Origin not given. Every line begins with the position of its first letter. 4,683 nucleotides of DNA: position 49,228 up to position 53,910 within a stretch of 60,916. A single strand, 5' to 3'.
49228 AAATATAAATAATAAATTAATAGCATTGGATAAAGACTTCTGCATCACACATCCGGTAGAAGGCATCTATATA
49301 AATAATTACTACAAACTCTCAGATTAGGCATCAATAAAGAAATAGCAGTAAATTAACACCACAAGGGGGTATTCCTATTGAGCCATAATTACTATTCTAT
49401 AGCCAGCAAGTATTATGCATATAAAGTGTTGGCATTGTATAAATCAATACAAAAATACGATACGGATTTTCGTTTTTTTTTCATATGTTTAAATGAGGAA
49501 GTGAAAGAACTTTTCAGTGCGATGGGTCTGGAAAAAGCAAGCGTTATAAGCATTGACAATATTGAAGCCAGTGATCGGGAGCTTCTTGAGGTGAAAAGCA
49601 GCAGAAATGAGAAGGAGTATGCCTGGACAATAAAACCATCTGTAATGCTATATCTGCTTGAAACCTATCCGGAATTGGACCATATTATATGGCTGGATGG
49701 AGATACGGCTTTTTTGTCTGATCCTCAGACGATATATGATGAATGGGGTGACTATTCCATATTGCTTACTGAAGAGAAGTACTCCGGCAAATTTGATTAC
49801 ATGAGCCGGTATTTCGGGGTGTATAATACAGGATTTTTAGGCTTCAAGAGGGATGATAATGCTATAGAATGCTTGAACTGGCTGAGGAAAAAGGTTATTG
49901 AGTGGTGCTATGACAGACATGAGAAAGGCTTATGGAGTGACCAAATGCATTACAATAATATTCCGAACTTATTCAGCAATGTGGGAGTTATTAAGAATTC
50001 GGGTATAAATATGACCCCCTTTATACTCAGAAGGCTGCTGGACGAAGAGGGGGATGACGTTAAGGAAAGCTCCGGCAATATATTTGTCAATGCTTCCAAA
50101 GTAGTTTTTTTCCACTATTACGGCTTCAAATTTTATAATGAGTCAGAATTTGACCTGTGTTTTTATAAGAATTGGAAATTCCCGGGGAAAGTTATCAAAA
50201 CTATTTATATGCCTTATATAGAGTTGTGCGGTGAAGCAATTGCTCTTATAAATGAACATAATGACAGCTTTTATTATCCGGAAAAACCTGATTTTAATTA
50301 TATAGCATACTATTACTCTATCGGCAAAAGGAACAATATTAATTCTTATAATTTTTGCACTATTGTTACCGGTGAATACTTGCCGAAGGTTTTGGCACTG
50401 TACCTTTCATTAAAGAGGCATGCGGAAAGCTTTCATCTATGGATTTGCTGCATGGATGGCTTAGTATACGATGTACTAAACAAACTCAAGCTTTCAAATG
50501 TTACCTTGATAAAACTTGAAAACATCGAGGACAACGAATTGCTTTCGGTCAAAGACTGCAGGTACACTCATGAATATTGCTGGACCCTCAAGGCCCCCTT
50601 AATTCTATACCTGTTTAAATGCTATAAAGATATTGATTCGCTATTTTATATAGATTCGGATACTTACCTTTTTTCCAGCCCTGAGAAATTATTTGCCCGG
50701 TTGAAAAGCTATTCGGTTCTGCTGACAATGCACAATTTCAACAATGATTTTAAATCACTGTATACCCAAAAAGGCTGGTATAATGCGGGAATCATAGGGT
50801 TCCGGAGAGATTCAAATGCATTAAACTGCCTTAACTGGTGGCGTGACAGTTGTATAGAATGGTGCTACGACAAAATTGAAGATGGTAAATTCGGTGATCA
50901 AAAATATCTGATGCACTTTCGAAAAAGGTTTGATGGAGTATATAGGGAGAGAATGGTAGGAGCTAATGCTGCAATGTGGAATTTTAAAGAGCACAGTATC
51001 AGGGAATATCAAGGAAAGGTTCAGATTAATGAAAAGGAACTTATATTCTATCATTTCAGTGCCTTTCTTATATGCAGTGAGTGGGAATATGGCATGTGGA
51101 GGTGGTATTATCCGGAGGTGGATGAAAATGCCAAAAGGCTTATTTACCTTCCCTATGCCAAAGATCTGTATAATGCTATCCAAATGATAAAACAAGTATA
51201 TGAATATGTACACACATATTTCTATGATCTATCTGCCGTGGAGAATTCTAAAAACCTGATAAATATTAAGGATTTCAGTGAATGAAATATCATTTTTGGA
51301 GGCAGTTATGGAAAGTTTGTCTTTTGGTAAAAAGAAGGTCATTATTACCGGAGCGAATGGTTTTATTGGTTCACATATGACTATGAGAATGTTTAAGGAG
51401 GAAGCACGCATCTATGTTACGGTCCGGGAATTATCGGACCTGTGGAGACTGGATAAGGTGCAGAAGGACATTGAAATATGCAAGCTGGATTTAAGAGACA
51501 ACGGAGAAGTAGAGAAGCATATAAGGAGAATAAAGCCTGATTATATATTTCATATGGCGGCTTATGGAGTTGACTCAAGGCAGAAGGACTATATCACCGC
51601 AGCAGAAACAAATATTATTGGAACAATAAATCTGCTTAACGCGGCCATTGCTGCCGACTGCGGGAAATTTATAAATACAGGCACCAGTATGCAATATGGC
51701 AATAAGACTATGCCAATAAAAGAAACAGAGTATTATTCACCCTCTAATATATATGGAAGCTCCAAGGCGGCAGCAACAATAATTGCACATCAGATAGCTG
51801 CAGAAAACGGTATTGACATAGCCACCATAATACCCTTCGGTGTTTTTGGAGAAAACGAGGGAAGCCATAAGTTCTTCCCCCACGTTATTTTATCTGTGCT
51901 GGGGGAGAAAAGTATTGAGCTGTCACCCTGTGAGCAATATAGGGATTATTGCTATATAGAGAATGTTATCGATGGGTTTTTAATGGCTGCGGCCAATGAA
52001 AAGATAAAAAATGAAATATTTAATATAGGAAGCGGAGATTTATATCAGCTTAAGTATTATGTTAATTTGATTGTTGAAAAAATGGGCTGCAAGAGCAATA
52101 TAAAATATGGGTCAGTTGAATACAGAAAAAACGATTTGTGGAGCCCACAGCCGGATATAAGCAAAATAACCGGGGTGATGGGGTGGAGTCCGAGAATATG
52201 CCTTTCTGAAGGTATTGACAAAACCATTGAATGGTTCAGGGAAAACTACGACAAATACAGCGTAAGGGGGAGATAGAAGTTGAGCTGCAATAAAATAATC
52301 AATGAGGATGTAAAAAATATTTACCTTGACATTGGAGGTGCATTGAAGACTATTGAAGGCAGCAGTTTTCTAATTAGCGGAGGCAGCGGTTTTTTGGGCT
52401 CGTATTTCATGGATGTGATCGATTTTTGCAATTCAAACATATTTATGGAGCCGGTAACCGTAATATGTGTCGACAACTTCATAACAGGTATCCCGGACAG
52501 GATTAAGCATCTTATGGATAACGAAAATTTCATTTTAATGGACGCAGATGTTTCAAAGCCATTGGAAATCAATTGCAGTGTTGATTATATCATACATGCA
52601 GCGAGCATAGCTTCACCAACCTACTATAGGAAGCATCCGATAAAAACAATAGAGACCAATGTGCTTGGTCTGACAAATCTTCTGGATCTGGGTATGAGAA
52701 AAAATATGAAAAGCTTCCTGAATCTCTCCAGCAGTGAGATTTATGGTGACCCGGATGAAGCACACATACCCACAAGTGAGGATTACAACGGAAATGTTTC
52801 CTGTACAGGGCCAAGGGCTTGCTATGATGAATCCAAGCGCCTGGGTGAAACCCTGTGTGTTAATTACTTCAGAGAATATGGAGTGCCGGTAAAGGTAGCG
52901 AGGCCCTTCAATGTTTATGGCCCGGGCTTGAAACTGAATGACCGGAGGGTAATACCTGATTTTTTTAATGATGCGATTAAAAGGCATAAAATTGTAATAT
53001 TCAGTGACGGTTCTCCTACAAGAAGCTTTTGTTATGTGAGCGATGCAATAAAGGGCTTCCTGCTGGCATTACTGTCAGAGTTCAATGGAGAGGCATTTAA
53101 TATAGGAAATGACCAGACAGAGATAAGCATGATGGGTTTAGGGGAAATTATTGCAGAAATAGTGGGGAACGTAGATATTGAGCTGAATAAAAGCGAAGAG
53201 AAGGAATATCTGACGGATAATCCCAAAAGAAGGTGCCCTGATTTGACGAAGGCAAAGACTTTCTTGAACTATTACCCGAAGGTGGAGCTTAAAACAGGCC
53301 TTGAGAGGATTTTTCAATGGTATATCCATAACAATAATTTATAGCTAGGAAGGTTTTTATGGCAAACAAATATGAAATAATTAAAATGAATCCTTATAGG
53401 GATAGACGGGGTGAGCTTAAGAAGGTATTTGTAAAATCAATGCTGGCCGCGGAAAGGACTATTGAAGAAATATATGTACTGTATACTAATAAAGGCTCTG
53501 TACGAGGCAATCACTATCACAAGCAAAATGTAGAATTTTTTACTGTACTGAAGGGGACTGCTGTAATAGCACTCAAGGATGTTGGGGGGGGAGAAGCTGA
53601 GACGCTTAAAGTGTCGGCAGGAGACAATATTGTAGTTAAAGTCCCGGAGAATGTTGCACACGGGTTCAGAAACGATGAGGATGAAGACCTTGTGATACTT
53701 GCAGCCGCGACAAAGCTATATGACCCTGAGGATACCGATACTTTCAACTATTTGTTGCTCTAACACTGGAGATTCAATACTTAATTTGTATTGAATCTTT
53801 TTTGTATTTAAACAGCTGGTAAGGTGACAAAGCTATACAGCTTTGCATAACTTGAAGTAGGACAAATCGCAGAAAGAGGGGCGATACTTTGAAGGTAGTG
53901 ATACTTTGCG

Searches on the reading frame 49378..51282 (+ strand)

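Call 52: search_protein_families(library=pfam, proteins=[window:49378-51282:+], max_evalue=0.001)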
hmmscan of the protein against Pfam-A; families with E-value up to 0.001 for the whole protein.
window:49378-51282:+ (635 aa): 1 family
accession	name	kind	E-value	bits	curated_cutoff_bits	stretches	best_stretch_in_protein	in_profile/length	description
PF01501.26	Glyco_transf_8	-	5.7e-11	42.9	24.3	1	9-121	6-120/253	Glycosyl transferase family 8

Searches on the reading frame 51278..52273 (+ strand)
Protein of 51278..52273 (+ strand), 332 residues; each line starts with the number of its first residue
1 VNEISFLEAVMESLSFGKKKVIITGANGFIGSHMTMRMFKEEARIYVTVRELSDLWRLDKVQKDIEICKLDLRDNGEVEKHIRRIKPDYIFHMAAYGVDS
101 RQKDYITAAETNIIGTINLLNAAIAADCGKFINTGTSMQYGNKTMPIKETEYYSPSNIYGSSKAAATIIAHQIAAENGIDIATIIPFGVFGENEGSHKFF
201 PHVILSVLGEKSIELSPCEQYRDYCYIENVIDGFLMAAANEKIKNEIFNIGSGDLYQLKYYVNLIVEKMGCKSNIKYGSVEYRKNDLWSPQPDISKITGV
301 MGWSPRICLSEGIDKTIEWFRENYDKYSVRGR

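Call 52: search_protein_families(library=pfam, proteins=[window:51278-52273:+], max_evalue=0.001)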
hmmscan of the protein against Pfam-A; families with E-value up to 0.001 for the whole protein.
window:51278-52273:+ (332 aa): 8 families
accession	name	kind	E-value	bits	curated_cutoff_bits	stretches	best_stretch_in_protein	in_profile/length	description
PF01370.27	Epimerase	-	9.1e-46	156.6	20.9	1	21-251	1-240/240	NAD dependent epimerase/dehydratase family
PF16363.11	GDP_Man_Dehyd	-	2e-41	143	27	1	22-316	1-332/332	GDP-mannose 4,6 dehydratase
PF01073.25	3Beta_HSD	-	6.5e-15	55.3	22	1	22-240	1-231/280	3-beta hydroxysteroid dehydrogenase/isomerase family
PF02719.21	Polysacc_synt_2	-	9.3e-15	55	20.2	1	21-188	1-169/293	Polysaccharide biosynthesis protein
PF04321.23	RmlD_sub_bind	-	3.9e-14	52.8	27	1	20-165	2-131/287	RmlD substrate binding domain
PF07993.18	NAD_binding_4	-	6.7e-10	39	20.1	1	23-82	1-63/258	Male sterility protein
PF00106.31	adh_short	-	3.9e-07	30.2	26.6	1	19-186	1-179/195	short chain dehydrogenase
PF13460.12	NAD_binding_10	-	6.2e-06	26.6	27.2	1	25-171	1-133/184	NAD(P)H-binding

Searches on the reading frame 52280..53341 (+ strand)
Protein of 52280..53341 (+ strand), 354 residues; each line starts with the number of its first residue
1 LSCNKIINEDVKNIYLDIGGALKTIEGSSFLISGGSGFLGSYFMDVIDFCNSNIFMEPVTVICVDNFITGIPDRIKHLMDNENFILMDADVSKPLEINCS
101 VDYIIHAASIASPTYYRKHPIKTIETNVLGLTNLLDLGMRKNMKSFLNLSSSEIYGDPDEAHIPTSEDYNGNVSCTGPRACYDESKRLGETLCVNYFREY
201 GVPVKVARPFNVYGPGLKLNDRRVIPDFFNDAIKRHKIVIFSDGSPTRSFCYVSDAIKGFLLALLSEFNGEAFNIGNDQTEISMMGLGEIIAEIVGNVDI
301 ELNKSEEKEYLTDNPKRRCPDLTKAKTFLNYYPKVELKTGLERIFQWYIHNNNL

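Call 52: search_protein_families(library=pfam, proteins=[window:52280-53341:+], max_evalue=0.001)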
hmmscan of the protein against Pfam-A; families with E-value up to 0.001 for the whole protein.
window:52280-53341:+ (354 aa): 5 families
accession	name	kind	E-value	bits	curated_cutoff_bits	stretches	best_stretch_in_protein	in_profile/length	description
PF01370.27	Epimerase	-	2e-47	162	20.9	1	31-276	2-240/240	NAD dependent epimerase/dehydratase family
PF16363.11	GDP_Man_Dehyd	-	6.3e-33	115.1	27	1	31-343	1-331/332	GDP-mannose 4,6 dehydratase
PF07993.18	NAD_binding_4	-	5.4e-09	36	20.1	1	99-229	87-226/258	Male sterility protein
PF01073.25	3Beta_HSD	-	4.8e-08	32.8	22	1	31-263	1-228/280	3-beta hydroxysteroid dehydrogenase/isomerase family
PF02719.21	Polysacc_synt_2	-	1.7e-06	27.9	20.2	1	31-151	2-128/293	Polysaccharide biosynthesis protein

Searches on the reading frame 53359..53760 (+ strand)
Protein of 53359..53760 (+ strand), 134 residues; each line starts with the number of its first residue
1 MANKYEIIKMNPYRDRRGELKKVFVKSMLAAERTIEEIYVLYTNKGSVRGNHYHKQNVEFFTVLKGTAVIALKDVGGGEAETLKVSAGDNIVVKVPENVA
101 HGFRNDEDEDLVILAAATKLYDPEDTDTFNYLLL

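Call 52: search_protein_families(library=pfam, proteins=[window:53359-53760:+], max_evalue=0.001)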
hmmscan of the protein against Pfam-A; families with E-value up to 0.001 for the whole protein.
window:53359-53760:+ (134 aa): 6 families
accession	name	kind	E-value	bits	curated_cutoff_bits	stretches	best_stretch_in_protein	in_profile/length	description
PF14667.12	Polysacc_synt_C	-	3.5e-20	72.6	28.7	1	15-129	3-111/111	Polysaccharide biosynthesis C-terminal domain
PF07883.17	Cupin_2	-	1.2e-11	44.5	27.2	1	45-115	7-68/70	Cupin domain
PF05523.17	FdtA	-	1.1e-10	41.9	23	1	4-125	2-118/131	WxcM-like, C-terminal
PF00908.23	dTDP_sugar_isom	-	3.1e-09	37.2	27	1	7-130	9-142/168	dTDP-4-dehydrorhamnose 3,5-epimerase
PF00190.28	Cupin_1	-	7.7e-07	29.2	22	1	39-117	36-113/151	Cupin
PF06560.17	GPI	-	0.00077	19.2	20.7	1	52-118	72-145/182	Glucose-6-phosphate isomerase (GPI)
